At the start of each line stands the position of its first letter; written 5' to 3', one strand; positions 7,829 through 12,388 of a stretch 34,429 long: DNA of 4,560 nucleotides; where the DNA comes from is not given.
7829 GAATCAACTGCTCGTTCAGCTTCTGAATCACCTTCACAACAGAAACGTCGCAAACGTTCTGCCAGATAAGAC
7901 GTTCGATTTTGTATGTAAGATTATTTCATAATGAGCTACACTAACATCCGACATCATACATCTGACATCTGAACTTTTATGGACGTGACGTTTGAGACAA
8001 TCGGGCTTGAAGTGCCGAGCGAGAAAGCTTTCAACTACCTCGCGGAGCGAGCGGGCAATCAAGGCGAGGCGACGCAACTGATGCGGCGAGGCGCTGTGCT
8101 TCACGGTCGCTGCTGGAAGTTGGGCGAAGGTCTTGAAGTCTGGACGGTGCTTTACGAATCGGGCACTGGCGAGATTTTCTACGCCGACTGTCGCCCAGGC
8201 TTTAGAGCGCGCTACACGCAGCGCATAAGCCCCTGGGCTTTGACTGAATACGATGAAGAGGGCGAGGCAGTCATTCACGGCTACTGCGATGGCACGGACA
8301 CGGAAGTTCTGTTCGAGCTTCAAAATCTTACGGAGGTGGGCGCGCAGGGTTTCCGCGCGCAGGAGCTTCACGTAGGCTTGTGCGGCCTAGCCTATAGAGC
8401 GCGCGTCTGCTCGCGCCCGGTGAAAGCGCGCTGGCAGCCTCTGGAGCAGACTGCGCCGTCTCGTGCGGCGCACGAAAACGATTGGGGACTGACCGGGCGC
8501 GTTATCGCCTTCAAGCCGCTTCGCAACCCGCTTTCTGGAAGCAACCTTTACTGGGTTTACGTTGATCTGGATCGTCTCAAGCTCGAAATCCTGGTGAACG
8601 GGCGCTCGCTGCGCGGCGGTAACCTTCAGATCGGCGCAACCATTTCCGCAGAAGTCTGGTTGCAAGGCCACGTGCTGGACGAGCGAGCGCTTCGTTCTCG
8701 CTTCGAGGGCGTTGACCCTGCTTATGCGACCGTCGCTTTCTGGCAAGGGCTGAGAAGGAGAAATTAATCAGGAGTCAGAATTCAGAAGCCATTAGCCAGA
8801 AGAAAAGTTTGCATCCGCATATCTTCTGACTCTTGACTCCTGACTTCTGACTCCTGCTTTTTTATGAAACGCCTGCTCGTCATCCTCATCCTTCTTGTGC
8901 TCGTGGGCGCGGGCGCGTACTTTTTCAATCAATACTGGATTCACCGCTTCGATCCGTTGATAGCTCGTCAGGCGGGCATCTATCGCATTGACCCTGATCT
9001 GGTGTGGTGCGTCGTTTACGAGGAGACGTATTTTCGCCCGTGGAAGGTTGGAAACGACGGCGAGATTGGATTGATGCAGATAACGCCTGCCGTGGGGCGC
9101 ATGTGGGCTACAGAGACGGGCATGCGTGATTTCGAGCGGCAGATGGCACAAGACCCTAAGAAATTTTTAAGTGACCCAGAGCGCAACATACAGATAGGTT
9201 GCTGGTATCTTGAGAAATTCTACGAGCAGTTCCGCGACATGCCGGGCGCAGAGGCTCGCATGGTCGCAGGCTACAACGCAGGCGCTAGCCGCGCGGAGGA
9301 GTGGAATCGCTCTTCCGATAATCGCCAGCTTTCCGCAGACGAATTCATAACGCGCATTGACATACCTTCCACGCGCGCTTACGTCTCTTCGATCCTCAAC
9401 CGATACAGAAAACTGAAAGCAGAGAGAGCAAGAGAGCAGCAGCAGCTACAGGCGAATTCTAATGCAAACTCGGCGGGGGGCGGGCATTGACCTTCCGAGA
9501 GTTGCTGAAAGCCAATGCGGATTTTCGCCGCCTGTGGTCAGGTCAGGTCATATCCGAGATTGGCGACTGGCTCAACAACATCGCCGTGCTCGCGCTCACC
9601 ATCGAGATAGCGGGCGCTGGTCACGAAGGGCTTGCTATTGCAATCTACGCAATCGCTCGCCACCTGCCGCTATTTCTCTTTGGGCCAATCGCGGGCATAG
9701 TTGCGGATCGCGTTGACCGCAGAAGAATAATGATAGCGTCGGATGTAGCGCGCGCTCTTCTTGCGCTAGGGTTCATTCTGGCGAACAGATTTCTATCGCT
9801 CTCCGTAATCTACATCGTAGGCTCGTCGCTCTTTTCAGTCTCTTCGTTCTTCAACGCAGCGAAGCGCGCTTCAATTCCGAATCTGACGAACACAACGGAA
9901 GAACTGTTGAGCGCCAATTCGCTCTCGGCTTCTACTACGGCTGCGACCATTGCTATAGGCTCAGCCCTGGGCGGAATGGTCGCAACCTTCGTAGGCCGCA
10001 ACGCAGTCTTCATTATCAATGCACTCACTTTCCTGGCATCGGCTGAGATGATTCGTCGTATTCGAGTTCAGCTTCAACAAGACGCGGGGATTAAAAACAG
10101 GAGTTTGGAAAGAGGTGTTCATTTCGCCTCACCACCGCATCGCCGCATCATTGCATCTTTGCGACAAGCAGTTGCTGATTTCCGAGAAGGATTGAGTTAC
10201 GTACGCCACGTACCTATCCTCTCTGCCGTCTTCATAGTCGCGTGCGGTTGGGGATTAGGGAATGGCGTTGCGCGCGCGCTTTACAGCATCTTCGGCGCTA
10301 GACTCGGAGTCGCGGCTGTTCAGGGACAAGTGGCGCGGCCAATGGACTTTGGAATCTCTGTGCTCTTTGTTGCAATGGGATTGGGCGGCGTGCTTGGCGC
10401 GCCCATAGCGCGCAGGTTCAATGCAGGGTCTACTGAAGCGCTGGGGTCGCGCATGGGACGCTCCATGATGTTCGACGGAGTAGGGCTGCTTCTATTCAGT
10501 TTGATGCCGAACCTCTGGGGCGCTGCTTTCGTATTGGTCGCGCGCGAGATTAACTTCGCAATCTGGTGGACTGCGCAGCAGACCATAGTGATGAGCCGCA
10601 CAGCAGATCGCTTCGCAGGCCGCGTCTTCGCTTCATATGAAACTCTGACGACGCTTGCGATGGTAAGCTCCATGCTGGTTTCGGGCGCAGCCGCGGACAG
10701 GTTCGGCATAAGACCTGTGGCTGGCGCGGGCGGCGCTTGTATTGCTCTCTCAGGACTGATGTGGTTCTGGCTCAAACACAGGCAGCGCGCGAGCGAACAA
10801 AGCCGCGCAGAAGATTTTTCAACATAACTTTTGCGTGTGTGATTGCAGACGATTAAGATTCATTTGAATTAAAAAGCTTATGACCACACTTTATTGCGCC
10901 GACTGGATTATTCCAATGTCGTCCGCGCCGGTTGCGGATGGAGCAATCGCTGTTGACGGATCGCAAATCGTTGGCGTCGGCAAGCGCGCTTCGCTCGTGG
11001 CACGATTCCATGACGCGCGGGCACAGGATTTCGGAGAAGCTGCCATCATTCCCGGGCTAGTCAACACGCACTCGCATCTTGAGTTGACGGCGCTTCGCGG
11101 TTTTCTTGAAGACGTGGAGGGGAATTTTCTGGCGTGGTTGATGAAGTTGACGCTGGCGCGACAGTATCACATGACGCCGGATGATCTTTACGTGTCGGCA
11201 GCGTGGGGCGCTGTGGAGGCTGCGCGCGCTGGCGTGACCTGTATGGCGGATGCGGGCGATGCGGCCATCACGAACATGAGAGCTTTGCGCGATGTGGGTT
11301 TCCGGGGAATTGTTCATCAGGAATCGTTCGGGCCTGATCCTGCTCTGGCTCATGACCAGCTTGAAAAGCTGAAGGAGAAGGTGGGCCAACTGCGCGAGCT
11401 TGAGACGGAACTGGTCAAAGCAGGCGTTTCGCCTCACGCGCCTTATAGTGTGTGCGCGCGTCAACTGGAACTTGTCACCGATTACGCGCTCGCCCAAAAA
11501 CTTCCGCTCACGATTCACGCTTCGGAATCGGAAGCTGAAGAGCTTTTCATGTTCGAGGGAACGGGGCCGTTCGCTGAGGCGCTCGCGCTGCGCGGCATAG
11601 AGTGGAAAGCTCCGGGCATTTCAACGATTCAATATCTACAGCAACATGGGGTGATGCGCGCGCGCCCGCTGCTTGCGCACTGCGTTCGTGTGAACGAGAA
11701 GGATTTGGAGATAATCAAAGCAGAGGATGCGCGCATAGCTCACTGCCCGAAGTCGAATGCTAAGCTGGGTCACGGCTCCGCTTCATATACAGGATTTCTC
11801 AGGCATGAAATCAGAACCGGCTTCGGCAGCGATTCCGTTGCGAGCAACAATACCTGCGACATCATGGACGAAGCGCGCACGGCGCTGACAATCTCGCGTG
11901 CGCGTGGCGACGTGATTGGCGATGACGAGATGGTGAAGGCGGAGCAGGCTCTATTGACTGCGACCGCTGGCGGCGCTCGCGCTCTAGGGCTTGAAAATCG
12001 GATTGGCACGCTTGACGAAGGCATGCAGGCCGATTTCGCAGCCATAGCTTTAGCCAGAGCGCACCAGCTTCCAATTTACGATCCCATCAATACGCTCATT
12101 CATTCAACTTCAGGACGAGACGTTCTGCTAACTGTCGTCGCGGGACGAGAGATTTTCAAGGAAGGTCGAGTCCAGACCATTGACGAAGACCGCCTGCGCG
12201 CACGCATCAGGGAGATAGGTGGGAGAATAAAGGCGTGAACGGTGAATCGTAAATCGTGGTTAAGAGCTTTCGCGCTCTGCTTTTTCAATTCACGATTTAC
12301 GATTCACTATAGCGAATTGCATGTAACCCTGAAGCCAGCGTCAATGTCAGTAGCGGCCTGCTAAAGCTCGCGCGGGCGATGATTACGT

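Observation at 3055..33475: Intergenic gaps punctuated by long hairpins whose arms are tandem ~7-nt units; same architecture, different unit sequence at each locus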

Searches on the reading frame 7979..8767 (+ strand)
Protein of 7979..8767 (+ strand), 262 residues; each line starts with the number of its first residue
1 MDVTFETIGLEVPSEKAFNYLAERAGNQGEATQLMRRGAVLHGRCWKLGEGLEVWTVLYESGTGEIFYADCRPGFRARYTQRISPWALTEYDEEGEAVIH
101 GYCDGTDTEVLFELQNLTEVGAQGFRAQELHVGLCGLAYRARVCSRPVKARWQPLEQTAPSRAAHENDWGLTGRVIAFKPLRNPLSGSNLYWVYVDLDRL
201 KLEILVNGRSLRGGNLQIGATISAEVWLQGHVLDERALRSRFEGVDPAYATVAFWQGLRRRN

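Call 6: search_protein_families(library=pfam, proteins=[window:7979-8767:+])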
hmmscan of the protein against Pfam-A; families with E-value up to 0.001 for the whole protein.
window:7979-8767:+ (262 aa): 1 family
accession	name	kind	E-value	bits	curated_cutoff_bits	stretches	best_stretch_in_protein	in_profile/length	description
PF12997.12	DUF3881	-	6.8e-05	22.7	27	1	169-230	223-283/283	Domain of unknown function, E. rectale Gene description (DUF3881)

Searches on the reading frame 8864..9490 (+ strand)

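Call 6: search_protein_families(library=pfam, proteins=[window:8864-9490:+])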
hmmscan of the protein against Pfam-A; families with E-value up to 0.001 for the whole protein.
window:8864-9490:+ (208 aa): 1 family
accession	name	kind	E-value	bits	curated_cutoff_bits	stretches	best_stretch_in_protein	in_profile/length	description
PF01464.25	SLT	-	1.1e-17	64.1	21.3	1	33-155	3-112/117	Transglycosylase SLT domain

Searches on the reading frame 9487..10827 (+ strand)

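Call 6: search_protein_families(library=pfam, proteins=[window:9487-10827:+])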
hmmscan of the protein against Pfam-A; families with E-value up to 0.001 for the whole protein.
window:9487-10827:+ (446 aa): 2 families
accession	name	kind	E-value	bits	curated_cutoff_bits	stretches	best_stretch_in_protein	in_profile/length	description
PF05977.19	MFS_3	-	2.1e-22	79.7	27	1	11-439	10-403/524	Transmembrane secretion effector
PF07690.21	MFS_1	-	2.8e-21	76.3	33.4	1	16-393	1-344/347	Major Facilitator Superfamily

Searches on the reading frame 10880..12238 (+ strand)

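Call 6: search_protein_families(library=pfam, proteins=[window:10880-12238:+])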
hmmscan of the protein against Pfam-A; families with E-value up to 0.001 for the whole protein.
window:10880-12238:+ (452 aa): 3 families
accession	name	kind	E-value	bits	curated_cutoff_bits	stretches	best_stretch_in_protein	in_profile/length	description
PF01979.26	Amidohydro_1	-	9.5e-48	163.6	25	1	56-424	2-344/345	Amidohydrolase family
PF07969.17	Amidohydro_3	-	9e-16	58.8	29.7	1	90-425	145-471/472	Amidohydrolase family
PF22039.1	HUTI_composite_bact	-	0.00012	22.1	25.5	1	21-46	1-26/26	Imidazolonepropionase-like composite domain, bacteria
